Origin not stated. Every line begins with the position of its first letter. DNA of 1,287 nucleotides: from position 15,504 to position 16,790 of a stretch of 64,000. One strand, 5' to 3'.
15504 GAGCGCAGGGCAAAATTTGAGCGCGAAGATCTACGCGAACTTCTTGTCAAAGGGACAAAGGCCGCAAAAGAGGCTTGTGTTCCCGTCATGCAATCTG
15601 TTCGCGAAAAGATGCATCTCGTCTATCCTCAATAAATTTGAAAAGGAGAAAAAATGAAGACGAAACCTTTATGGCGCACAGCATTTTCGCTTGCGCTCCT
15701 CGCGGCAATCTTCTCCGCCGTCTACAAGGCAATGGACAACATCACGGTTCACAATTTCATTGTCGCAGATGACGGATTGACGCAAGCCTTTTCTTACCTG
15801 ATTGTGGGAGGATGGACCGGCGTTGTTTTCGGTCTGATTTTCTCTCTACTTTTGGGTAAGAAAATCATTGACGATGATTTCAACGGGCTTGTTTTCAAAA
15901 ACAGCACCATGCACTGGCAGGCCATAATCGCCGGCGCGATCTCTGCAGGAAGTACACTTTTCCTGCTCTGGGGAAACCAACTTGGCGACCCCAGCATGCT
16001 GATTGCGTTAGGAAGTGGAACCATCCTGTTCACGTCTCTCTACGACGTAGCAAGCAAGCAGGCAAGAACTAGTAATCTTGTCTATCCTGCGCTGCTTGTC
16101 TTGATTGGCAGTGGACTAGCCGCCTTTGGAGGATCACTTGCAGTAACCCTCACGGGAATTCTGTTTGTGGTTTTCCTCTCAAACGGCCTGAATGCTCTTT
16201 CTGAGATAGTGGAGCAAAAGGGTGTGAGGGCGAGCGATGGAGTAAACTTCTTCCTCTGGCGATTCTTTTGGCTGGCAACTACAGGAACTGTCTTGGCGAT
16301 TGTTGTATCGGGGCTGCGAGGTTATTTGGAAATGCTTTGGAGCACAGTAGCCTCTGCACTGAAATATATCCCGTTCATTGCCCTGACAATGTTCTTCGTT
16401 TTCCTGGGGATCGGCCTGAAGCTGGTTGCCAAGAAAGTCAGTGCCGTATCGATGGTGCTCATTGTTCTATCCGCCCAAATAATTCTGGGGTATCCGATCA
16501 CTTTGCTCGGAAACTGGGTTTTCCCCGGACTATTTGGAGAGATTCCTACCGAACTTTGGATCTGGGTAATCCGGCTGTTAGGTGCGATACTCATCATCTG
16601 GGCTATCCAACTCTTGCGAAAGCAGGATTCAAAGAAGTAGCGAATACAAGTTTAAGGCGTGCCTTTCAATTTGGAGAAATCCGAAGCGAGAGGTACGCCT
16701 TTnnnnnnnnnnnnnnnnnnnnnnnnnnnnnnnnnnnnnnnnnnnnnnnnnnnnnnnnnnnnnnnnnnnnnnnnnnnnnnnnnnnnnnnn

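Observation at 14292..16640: GC-rich two-gene island (tryptophanyl-tRNA synthetase plus DMT-type transporter) next to tRNA-Trp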

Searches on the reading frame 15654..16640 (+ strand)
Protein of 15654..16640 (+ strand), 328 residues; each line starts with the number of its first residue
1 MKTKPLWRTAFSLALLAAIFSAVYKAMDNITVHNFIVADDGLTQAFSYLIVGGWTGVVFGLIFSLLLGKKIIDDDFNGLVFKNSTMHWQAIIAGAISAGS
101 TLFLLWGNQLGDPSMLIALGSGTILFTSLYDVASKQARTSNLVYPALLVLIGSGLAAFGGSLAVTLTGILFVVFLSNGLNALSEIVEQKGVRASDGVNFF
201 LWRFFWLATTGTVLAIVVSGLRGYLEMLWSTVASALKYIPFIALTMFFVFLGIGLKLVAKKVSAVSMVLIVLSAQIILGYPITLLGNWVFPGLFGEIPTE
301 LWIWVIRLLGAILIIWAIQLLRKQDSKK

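Call 7: search_protein_families(library=pfam, proteins=[window:15654-16640:+], max_evalue=0.01)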
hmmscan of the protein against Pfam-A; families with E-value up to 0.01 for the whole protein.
window:15654-16640:+ (328 aa): 0 families

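Call 9: search_protein_families(library=ncbifam, proteins=[window:15654-16640:+], max_evalue=0.01)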
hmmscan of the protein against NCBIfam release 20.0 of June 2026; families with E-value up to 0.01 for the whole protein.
window:15654-16640:+ (328 aa): 0 families

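Call 12: find_homologous_proteins(query=window:15654-16640:+)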
Query window:15654-16640:+ (328 aa): 65 proteins with E <= 0.001 among 8000 candidates.
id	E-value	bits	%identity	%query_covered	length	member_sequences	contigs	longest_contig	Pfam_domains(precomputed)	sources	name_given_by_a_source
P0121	4.0e-202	689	100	100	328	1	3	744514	-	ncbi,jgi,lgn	-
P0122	6.9e-181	619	89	100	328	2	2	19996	-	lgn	-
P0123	1.4e-179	615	89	100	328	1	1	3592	-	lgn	-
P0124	1.0e-178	612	88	100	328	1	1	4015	-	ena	-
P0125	1.2e-162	559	81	100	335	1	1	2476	-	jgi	-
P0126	3.7e-158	544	78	100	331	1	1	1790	-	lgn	-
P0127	1.4e-151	523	77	99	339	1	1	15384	-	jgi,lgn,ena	-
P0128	2.8e-149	515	73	100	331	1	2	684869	-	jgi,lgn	jgi:hypothetical protein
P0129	4.0e-141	488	69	99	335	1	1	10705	-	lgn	-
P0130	1.0e-129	451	64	100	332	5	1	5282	-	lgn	-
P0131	1.9e-128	447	63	99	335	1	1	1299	-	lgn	-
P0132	7.5e-128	445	61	99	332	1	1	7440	-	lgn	-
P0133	1.5e-125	437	63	99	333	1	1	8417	-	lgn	-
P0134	5.8e-125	435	60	99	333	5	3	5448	-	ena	-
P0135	1.1e-124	434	63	99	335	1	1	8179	-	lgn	-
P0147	8.0e-113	395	58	98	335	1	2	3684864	-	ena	-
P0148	1.9e-111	391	57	98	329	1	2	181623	-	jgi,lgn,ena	-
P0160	8.8e-104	366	56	96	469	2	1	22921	-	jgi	jgi:hypothetical protein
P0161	9.8e-104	365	55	98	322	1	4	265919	-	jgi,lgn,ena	jgi:hypothetical protein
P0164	1.1e-102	362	55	98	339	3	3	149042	-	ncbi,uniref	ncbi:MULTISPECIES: hypothetical protein [unclassified Microcoleus]|uniref:hypothetical protein n=1 T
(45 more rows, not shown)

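Call 15: find_encoding_contigs(protein=P0128, flank=10000, max_places=3)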
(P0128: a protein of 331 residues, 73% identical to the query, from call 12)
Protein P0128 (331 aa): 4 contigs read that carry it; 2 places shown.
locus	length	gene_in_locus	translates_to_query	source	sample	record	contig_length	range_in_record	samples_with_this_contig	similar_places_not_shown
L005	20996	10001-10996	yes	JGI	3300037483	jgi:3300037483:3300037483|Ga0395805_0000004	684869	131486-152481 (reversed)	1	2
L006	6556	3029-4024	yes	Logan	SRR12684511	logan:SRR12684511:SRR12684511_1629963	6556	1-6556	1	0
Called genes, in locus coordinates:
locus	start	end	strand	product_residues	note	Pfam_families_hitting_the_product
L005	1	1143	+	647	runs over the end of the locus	PF03483:B3_4, PF03484:B5, PF17759:tRNA_synthFbeta, PF03147:FDX-ACB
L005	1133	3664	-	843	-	PF00912:Transgly, PF00905:Transpeptidase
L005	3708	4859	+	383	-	PF00579:tRNA-synt_1b, PF01479:S4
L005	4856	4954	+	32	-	-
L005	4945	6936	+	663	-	PF17191:RecG_wedge, PF01336:tRNA_anti-codon (weak), PF00270:DEAD, PF04851:ResIII, PF13604:AAA_30 (weak), PF00271:Helicase_C, PF19833:RecG_dom3_C (weak)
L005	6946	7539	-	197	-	PF00300:His_Phos_1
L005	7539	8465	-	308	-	-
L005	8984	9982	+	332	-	PF00579:tRNA-synt_1b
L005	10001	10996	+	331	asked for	-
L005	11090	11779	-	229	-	-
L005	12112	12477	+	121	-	PF01029:NusB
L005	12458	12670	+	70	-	PF00550:PP-binding (weak)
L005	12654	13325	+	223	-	PF22935:RM44_endonuclase (weak), PF14622:Ribonucleas_3_3, PF00636:Ribonuclease_3, PF00035:dsrm, PF14709:DND1_DSRM (weak)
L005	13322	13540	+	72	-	PF00886:Ribosomal_S16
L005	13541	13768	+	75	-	PF13083:KH_KhpA-B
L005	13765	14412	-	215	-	-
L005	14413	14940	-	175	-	-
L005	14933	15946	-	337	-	PF11104:PilM_2, PF06723:MreB_Mbl (faint), PF14450:FtsA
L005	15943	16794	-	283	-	-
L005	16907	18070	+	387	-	PF13439:Glyco_transf_4, PF00534:Glycos_transf_1, PF13692:Glyco_trans_1_4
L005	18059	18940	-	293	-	PF00535:Glycos_transf_2, PF10111:Glyco_tranf_2_2, PF13641:Glyco_tranf_2_3 (weak)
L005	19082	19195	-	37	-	-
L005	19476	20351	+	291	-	PF04932:Wzy_C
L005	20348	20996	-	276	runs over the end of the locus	-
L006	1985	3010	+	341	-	PF00579:tRNA-synt_1b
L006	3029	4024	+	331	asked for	-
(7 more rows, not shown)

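Call 16: find_encoding_contigs(protein=P0147, flank=10000, max_places=2)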
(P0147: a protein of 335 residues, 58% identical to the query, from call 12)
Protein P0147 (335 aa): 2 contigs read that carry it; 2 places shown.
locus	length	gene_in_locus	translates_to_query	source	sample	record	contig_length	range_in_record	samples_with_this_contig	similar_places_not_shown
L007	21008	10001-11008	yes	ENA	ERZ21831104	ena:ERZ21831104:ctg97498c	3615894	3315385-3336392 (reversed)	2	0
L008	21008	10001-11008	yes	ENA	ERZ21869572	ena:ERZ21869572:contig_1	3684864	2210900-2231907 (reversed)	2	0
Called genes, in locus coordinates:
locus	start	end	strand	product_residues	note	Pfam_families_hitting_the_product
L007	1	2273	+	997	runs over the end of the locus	PF00501:AMP-binding, PF00285:Citrate_synt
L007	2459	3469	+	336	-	PF17396:DUF1611_N, PF07755:DUF1611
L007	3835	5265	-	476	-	PF00486:Trans_reg_C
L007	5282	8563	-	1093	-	PF04607:RelA_SpoT, PF02824:TGS, PF01637:ATPase_2, PF13401:AAA_22 (weak)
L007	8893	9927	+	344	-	PF00579:tRNA-synt_1b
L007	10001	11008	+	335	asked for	-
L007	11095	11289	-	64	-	-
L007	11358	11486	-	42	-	-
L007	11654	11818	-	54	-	-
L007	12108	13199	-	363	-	PF00359:PTS_EIIA_2, PF13276:HTH_21, PF00665:rve, PF13683:rve_3 (weak), PF13333:rve_2 (weak)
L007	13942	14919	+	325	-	PF00248:Aldo_ket_red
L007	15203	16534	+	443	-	PF00370:FGGY_N (weak), PF02782:FGGY_C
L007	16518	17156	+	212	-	PF00596:Aldolase_II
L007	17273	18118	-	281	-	PF01261:AP_endonuc_2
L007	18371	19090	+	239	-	PF00392:GntR, PF07702:UTRA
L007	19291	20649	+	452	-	PF13433:Peripla_BP_5, PF13458:Peripla_BP_6, PF01094:ANF_receptor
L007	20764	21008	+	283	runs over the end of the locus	PF02653:BPD_transp_2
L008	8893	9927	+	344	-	PF00579:tRNA-synt_1b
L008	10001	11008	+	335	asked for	-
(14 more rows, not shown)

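Call 17: find_encoding_contigs(protein=P0164, flank=10000, max_places=2)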
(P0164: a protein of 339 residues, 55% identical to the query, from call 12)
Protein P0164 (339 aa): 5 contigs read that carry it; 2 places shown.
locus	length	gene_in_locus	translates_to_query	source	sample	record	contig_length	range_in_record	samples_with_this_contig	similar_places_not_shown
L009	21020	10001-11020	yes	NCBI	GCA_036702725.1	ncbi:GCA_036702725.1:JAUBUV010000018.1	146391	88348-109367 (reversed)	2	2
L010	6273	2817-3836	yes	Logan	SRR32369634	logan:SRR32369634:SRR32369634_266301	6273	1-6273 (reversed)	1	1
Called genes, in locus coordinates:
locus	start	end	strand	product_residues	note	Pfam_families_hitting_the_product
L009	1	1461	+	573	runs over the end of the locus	-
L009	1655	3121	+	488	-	PF01656:CbiA, PF13500:AAA_26, PF07685:GATase_3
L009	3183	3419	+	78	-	PF13510:Fer2_4 (weak), PF00111:Fer2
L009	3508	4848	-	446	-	-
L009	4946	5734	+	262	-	PF00106:adh_short, PF01370:Epimerase (weak), PF08659:KR, PF13460:NAD_binding_10 (faint), PF13561:adh_short_C2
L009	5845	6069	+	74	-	PF13358:DDE_3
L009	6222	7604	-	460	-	PF26355:HTH_VMAP-M9, PF00931:NB-ARC, PF01637:ATPase_2 (weak), PF05729:NACHT (weak), PF13401:AAA_22 (weak)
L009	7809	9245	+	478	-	PF00579:tRNA-synt_1b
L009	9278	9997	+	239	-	-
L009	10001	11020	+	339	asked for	-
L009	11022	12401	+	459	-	PF00246:Peptidase_M14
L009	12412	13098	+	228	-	PF00117:GATase, PF07722:Peptidase_C26 (weak)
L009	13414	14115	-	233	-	PF00561:Abhydrolase_1 (weak), PF07819:PGAP1 (weak), PF06028:DUF915 (weak)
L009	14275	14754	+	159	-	PF00293:NUDIX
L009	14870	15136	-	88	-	-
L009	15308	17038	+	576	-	-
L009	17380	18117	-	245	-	PF13489:Methyltransf_23, PF13649:Methyltransf_25, PF13847:Methyltransf_31, PF08241:Methyltransf_11, PF08242:Methyltransf_12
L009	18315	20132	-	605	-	PF13655:RVT_N, PF00078:RVT_1, PF08388:GIIM, PF01844:HNH, PF14279:HNH_5 (weak)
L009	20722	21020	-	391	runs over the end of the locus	PF12323:HTH_OrfB_IS605, PF01385:OrfB_IS605, PF07282:Cas12f1-like_TNB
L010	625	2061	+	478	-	PF00579:tRNA-synt_1b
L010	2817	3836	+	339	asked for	-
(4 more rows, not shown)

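Call 18: find_encoding_contigs(protein=P0148, flank=10000, max_places=2)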
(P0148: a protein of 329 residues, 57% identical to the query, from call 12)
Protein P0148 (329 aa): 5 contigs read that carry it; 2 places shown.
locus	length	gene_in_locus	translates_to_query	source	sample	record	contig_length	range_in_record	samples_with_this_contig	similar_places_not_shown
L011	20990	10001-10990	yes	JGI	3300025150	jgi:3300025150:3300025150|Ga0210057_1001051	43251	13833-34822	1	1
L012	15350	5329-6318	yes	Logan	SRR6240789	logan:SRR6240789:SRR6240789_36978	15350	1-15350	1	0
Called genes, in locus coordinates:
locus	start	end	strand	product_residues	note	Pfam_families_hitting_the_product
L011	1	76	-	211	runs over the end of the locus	-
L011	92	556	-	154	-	-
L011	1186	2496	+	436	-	PF18073:Zn_ribbon_LapB, PF13481:AAA_25, PF03796:DnaB_C (weak), PF06745:ATPase, PF23442:DUF7125 (weak), PF05729:NACHT (weak)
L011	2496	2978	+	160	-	PF01863:YgjP-like, PF10263:SprT-like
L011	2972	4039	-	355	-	PF00348:polyprenyl_synt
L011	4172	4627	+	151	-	PF02643:DUF192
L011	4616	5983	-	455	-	-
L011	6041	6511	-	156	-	-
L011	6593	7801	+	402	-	PF01566:Nramp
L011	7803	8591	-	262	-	PF03437:BtpA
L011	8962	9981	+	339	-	PF00579:tRNA-synt_1b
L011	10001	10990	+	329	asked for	-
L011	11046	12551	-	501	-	-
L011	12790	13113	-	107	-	-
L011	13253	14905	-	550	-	-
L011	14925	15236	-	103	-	PF00166:Cpn10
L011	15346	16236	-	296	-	-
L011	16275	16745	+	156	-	PF04073:tRNA_edit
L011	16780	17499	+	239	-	PF01386:Ribosomal_L25p, PF14693:Ribosomal_TL5_C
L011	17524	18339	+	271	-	PF13292:DXP_synthase_N (faint), PF00456:Transketolase_N, PF00676:E1_dh (weak), PF02775:TPP_enzyme_C (weak)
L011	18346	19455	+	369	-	PF13439:Glyco_transf_4, PF00534:Glycos_transf_1, PF13692:Glyco_trans_1_4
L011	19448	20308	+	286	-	PF01149:Fapy_DNA_glyco, PF06831:H2TH, PF06827:zf-FPG_IleRS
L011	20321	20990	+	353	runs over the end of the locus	PF02463:SMC_N, PF13175:AAA_15, PF13476:AAA_23, PF13555:AAA_29 (weak), PF13304:AAA_21 (weak)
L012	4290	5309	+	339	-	PF00579:tRNA-synt_1b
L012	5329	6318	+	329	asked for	-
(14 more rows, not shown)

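Call 26: search_protein_families(library=pfam, proteins=[P0160, L009:9278-9997:+, L009:7809-9245:+, window:15654-16640:+], max_evalue=10)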
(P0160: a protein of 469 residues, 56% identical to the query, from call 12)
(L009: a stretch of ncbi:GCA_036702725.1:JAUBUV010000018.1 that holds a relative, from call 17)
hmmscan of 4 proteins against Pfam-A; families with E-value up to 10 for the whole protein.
P0160 (469 aa): 0 families

L009:9278-9997:+ (239 aa): 1 family
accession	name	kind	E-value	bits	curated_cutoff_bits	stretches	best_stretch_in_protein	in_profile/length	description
PF00583.31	Acetyltransf_1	-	0.0083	16.8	20.7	1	54-120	31-92/116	Acetyltransferase (GNAT) family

L009:7809-9245:+ (478 aa): 1 family
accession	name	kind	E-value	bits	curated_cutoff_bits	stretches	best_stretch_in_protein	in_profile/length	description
PF00579.31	tRNA-synt_1b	-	3e-65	220.9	21.1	1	152-432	4-290/292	tRNA synthetases class I (W and Y)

window:15654-16640:+ (328 aa): 0 families
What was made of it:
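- On DMT (drug/metabolite transporter) superfamily: The window protein has no Pfam hit even at E 10 and no NCBIfam hit (calls 7, 9, 26).
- Closest known: YddG and other EamA/DMT amino-acid transporters. Different: No Pfam or NCBIfam model matches this protein (calls 7, 9, 26).
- Tried and rejected: Sequence-model identification of the transporter: Pfam at E up to 10 and NCBIfam found nothing (calls 7, 9, 26).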

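Call 33: find_related_loci(query=A1, collection=genome_contigs, flank=6000)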
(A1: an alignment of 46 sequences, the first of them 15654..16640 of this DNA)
Query A1 (328 aa) in genome_contigs; peptide patterns used: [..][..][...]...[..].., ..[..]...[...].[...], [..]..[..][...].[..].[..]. (x = any residue, [..] = any of these).
122 stretches matched a pattern; 8 encode a relative of the query (tblastn E <= 1e-3); 8 distinct loci.
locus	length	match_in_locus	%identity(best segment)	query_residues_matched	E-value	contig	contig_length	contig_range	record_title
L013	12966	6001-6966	55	4-326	7e-113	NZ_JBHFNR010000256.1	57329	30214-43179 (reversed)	Floridaenema flaviceps BLCC-F50 bin2.fa-256, whole genome shotgun sequence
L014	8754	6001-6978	55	4-328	2e-112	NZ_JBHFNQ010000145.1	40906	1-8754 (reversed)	Floridaenema aerugineum BLCC-F46 bin1.fa-145, whole genome shotgun sequence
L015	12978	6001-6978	55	4-328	4e-112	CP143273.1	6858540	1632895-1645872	MAG: Phormidium sp. isolate R1S1 chromosome, complete genome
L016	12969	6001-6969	55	6-328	1e-109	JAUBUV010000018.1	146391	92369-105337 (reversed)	Microcoleus sp. AT9_A5 NODE_25_length_146391_cov_78.134040, whole genome shotgun sequence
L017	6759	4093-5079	38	2-322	6e-60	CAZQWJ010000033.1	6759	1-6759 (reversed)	MAG TPA_asm: uncultured Candidatus Saccharibacteria bacterium isolate SRP193661_co1_99 genome assembly, contig: NODE_112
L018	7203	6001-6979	47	7-323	2e-68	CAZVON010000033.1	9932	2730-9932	MAG TPA_asm: uncultured Gammaproteobacteria bacterium isolate SRP269290_co3_805 genome assembly, contig: NODE_8792_lengt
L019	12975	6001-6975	52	2-323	6e-108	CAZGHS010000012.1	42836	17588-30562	MAG TPA_asm: uncultured Gammaproteobacteria bacterium isolate SRP286056_co1_760 genome assembly, contig: NODE_884_length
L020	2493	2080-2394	58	4-108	3e-32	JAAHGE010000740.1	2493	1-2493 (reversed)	MAG: Desertifilum sp. SIO1I2 1I2_NODE_740, whole genome shotgun sequence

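Call 36: predict_structure(alignment_id=A1)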
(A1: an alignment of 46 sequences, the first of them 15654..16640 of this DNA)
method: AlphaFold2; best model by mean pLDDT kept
length: 328 residues; sequences in the alignment: 46
mean_pLDDT: 86.5   pTM: 0.85
mean pLDDT of the five models: 86.5, 85.4, 84.9, 84.4, 83.7
residues with pLDDT >= 90: 150; 70-90: 150; 50-70: 23; < 50: 5
segments of 3 or more residues with pLDDT < 50: 1-3
pLDDT, mean of each block of 10 residues (from residue 1): 54 92 92 87 93 96 93 90 93 91 80 74 83 85 86 81 61 69 89 91 96 96 96 95 96 93 86 89 88 82 89 91 74
secondary structure, 60 per line:
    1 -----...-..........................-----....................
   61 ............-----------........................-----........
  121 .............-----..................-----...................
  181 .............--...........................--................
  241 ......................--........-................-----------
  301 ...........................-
elements in order: H10-35 H41-72 H84-107 H113-133 H139-156 H162-193 H196-222 H225-262 H265-272 H274-289 H301-327
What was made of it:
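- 15654..16640 (+): DMT-fold 10-helix transporter belonging to a small family that no Pfam or NCBIfam model matches. It is co-transcribed with trpS (18-nt spacer). AF2 pLDDT 86.5 (call 36).
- On DMT (drug/metabolite transporter) superfamily: The AF2 model (pLDDT 86.5, pTM 0.85) has 10 long helices (call 36).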

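Call 40: fold_search(model_id=the predicted structure, library=pdb)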
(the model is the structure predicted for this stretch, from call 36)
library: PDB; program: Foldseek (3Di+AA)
matches with E <= 10: 1018; with E <= 0.001: 35
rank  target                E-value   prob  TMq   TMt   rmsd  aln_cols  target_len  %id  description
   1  5y78_A                2.3e-05  1.00  0.64  0.68   5.8       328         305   12  Crystal structure of the triose-phosphate/phosphate translocator in complex with inorganic phosphate (released 2017-10-04)
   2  6oh3                  2.6e-05  1.00  0.56  0.60   7.0       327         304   14  X-ray crystal structure of the mouse CMP-sialic acid transporter in complex with CMP-sialic acid, by lipidic cubic phase (released 2019-04-24)
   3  9i20_A                2.7e-05  1.00  0.61  0.67   5.7       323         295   15  Cryo-EM structure of human SLC35B1 with ADP (released 2025-05-21)
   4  5oge_A                4.2e-05  1.00  0.65  0.70   5.1       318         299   12  Crystal structure of a nucleotide sugar transporter (released 2017-11-22)
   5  7paf_A                5.2e-05  1.00  0.58  0.67   6.5       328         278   14  Streptococcus pneumoniae choline importer LicB in lipid nanodiscs (released 2022-03-16)
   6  9gry_A                5.4e-05  1.00  0.59  0.65   5.9       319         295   14  Cryo-EM structure of human SLC35B1-Q113F variant with AMP-PNP (released 2025-05-21)
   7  6i1r_B                6.7e-05  1.00  0.57  0.60   5.8       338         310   13  Crystal structure of CMP bound CST in an outward facing conformation (released 2019-06-05)
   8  6oh2                  7.0e-05  1.00  0.57  0.62   6.4       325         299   14  X-ray crystal structure of the mouse CMP-sialic acid transporter in complex with CMP, by lipidic cubic phase (released 2019-04-24)
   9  9gs5_A                8.0e-05  1.00  0.62  0.69   5.5       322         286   16  Cryo-EM structure of human SLC35B1-E33A variant with ADP in outward facing conformation (released 2025-05-21)
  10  6i1r_A                8.3e-05  1.00  0.57  0.60   5.7       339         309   14  Crystal structure of CMP bound CST in an outward facing conformation (released 2019-06-05)
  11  5oge_C                1.1e-04  1.00  0.64  0.68   5.3       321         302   12  Crystal structure of a nucleotide sugar transporter (released 2017-11-22)
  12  6xbo                  1.1e-04  1.00  0.57  0.59   6.2       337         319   14  X-ray crystal structure of the mouse CMP-Sialic acid transporter in complex with 5-methyl CMP (released 2021-06-09)
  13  5oge_F                1.2e-04  1.00  0.62  0.66   5.5       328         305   12  Crystal structure of a nucleotide sugar transporter (released 2017-11-22)
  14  5oge_G                1.5e-04  1.00  0.62  0.66   5.5       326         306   12  Crystal structure of a nucleotide sugar transporter (released 2017-11-22)
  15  5oge_B                1.5e-04  1.00  0.65  0.70   5.0       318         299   12  Crystal structure of a nucleotide sugar transporter (released 2017-11-22)
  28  5i20_E                6.6e-04  1.00  0.60  0.66   5.7       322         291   16  Crystal structure of protein (released 2016-06-01)
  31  5i20_B                6.9e-04  1.00  0.55  0.62   6.0       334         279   14  Crystal structure of protein (released 2016-06-01)
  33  5i20_C                8.2e-04  1.00  0.57  0.64   5.8       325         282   15  Crystal structure of protein (released 2016-06-01)
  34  5i20_A                8.2e-04  1.00  0.50  0.56   7.1       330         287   16  Crystal structure of protein (released 2016-06-01)
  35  5i20_D                8.5e-04  1.00  0.54  0.61   6.7       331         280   16  Crystal structure of protein (released 2016-06-01)
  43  5i20_F                1.8e-02  0.97  0.29  0.41  14.4       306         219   11  Crystal structure of protein (released 2016-06-01)
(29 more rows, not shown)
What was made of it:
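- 15654..16640 (+): Foldseek TM 0.55-0.65 to TPT, nucleotide-sugar transporters, LicB, SLC35B1, YddG and PfCRT (call 40).
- On DMT (drug/metabolite transporter) superfamily: The 37 best Foldseek PDB matches are all DMT proteins, with TM 0.50-0.65 over the full length (call 40).
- Closest known: YddG and other EamA/DMT amino-acid transporters. Same: The 10-helix DMT fold (TM about 0.55-0.6 to 5i20, call 40).
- The fold is DMT (calls 36, 40). DMT proteins include exporters such as YddG and PfCRT (call 40).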
